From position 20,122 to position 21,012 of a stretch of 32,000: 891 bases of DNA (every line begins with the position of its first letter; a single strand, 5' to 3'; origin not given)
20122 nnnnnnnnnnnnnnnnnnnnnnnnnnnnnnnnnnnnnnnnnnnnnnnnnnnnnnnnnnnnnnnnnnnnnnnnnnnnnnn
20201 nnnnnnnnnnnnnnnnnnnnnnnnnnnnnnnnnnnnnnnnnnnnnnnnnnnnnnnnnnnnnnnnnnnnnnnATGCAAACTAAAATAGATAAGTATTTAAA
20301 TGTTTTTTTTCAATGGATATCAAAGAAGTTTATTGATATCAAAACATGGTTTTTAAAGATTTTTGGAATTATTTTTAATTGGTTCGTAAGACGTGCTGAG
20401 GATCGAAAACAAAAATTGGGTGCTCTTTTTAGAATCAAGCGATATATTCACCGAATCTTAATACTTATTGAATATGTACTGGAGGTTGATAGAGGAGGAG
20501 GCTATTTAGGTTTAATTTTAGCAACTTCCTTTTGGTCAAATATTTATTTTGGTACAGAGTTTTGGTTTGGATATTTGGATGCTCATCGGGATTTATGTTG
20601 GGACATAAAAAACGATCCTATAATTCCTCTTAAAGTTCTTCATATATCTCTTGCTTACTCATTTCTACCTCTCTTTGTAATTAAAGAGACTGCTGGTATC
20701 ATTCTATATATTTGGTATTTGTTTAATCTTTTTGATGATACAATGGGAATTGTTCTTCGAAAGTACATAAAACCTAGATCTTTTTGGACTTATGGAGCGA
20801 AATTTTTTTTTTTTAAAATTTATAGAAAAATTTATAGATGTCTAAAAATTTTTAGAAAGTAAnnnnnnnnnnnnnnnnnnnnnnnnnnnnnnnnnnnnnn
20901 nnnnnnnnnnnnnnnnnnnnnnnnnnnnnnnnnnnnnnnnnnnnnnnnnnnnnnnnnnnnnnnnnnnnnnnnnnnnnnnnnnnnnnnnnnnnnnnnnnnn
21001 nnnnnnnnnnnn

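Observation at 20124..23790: Accessory island between atp9 and the rpl16 cluster: orf196, trnM fragment, dpo, trnM copy, orf101, armless tRNA-like element, orf92, degenerate trnI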

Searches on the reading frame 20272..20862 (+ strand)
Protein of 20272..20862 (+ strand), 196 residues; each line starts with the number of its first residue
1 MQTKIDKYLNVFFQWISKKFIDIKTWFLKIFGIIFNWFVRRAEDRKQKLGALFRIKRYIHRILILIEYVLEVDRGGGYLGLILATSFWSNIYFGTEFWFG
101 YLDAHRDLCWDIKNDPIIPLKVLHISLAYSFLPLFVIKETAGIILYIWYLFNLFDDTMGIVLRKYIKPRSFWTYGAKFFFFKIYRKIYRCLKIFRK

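Call 6: search_protein_families(library=pfam, proteins=[window:20272-20862:+], max_evalue=1)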
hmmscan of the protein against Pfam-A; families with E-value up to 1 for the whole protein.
window:20272-20862:+ (196 aa): 1 family
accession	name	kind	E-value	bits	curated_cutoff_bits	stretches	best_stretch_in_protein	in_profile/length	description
PF16082.10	Phage_holin_2_4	-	0.093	13.1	30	1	16-57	31-72/77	Bacteriophage holin family, superfamily II-like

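Call 8: list_cluster_members(proteins=[window:20272-20862:+, window:20928-22577:+, window:22787-23092:+, window:23279-23557:-, window:23765-24106:-, window:24113-24748:-, window:27127-28641:+, window:18496-19473:+, window:1322-1786:-, window:379-840:-])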
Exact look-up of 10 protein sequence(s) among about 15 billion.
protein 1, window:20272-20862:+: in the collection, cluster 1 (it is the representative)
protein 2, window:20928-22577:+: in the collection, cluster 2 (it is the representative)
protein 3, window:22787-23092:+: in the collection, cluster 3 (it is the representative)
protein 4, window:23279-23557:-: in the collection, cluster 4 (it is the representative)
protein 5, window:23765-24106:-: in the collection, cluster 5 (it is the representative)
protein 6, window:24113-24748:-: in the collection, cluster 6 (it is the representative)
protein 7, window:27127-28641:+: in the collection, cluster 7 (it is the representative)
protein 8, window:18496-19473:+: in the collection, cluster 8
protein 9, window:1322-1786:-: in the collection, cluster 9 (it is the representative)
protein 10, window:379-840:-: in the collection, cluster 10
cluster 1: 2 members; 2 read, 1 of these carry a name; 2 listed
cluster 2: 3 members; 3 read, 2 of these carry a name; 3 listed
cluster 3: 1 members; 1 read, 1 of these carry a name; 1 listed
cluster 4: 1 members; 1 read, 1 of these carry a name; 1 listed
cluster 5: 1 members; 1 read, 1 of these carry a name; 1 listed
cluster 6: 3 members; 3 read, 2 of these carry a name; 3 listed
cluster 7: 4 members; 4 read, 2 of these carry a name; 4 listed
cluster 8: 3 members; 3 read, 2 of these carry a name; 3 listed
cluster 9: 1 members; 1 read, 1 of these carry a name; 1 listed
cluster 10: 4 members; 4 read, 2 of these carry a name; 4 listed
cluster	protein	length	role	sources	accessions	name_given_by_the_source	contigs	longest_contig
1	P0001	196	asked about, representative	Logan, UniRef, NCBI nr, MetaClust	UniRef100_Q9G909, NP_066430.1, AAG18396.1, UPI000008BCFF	Orf196 n=1 Tax=Ochromonas danica TaxID=2986 RepID=Q9G909_OCHDN | orf196 [Ochromonas danica] | status=active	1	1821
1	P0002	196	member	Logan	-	-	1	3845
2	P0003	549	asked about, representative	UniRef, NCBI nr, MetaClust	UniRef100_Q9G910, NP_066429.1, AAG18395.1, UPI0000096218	DNA-directed DNA polymerase n=1 Tax=Ochromonas danica TaxID=2986 RepID=Q9G910_OCHDN | DNA polymerase [Ochromonas danica] | status=active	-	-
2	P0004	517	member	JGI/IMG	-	hypothetical protein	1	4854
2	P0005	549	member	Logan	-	-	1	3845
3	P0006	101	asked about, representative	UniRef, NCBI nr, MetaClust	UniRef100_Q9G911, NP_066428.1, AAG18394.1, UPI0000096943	Orf101 n=1 Tax=Ochromonas danica TaxID=2986 RepID=Q9G911_OCHDN | orf101 [Ochromonas danica] | status=active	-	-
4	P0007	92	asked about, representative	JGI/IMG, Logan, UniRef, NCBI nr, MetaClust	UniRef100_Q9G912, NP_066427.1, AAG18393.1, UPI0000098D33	hypothetical protein | Orf92 n=1 Tax=Ochromonas danica TaxID=2986 RepID=Q9G912_OCHDN | orf92 [Ochromonas danica]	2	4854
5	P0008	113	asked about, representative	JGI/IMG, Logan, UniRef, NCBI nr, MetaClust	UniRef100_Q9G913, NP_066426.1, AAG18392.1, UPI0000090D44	hypothetical protein | Orf113 n=1 Tax=Ochromonas danica TaxID=2986 RepID=Q9G913_OCHDN | orf113 [Ochromonas danica]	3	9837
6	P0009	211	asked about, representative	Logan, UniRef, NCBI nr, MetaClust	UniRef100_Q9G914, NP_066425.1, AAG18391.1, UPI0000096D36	Orf211 n=1 Tax=Ochromonas danica TaxID=2986 RepID=Q9G914_OCHDN | orf211 [Ochromonas danica] | status=active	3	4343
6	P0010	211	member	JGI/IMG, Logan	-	hypothetical protein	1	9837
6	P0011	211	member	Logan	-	-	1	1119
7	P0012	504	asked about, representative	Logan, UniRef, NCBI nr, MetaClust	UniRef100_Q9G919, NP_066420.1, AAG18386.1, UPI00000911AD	NADH dehydrogenase subunit 2 n=1 Tax=Ochromonas danica TaxID=2986 RepID=Q9G919_OCHDN | NADH dehydrogenase subunit 2 [Ochromonas danica] | status=active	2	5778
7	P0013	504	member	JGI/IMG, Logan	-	NADH-quinone oxidoreductase subunit N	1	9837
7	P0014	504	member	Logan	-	-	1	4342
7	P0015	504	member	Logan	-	-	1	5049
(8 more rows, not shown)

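Call 24: find_encoding_contigs(protein=P0005, flank=10000, max_places=4)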
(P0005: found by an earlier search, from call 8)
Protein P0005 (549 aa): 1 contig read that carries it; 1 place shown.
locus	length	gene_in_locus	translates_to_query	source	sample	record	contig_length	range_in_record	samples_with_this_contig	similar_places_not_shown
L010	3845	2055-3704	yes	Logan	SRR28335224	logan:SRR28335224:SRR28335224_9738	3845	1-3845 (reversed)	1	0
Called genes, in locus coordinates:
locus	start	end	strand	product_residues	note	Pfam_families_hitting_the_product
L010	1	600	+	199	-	?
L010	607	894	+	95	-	PF00338:Ribosomal_S10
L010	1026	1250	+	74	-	PF00137:ATP-synt_C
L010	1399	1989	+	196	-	-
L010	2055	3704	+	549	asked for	PF03175:DNA_pol_B_2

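Call 25: find_encoding_contigs(protein=P0004, flank=10000, max_places=4)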
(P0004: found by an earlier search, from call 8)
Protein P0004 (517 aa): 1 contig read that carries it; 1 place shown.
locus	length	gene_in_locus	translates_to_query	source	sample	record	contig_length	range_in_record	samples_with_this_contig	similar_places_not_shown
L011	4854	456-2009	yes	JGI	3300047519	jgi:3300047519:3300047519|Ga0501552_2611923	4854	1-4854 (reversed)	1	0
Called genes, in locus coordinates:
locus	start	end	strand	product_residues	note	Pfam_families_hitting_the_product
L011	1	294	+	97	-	?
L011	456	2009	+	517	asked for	PF03175:DNA_pol_B_2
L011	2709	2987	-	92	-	-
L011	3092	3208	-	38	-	-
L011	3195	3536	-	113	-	-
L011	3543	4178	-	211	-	-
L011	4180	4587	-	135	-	PF00252:Ribosomal_L16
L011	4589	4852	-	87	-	PF00189:Ribosomal_S3_C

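Call 53: search_protein_representatives(protein=window:20272-20862:+)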
Query: 196 residues. Proteins with E-value up to 0.001 (for the whole library): 2; up to 1e-10: 2; up to 1e-30: 1. The best 2 are listed.
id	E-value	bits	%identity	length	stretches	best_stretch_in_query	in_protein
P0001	3.2e-127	438.6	100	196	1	1-196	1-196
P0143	6.1e-11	58.7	27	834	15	140-189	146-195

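Call 63: search_solved_structures(query=A2, max_evalue=0.01, show_alignments=1)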
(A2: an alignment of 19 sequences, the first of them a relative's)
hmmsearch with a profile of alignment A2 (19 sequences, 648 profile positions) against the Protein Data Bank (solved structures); distinct sequences matched with E-value up to 0.01: 1.
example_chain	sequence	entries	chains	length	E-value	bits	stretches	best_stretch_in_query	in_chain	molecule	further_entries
1xhx_A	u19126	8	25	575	1.3e-22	83.5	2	53-415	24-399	DNA polymerase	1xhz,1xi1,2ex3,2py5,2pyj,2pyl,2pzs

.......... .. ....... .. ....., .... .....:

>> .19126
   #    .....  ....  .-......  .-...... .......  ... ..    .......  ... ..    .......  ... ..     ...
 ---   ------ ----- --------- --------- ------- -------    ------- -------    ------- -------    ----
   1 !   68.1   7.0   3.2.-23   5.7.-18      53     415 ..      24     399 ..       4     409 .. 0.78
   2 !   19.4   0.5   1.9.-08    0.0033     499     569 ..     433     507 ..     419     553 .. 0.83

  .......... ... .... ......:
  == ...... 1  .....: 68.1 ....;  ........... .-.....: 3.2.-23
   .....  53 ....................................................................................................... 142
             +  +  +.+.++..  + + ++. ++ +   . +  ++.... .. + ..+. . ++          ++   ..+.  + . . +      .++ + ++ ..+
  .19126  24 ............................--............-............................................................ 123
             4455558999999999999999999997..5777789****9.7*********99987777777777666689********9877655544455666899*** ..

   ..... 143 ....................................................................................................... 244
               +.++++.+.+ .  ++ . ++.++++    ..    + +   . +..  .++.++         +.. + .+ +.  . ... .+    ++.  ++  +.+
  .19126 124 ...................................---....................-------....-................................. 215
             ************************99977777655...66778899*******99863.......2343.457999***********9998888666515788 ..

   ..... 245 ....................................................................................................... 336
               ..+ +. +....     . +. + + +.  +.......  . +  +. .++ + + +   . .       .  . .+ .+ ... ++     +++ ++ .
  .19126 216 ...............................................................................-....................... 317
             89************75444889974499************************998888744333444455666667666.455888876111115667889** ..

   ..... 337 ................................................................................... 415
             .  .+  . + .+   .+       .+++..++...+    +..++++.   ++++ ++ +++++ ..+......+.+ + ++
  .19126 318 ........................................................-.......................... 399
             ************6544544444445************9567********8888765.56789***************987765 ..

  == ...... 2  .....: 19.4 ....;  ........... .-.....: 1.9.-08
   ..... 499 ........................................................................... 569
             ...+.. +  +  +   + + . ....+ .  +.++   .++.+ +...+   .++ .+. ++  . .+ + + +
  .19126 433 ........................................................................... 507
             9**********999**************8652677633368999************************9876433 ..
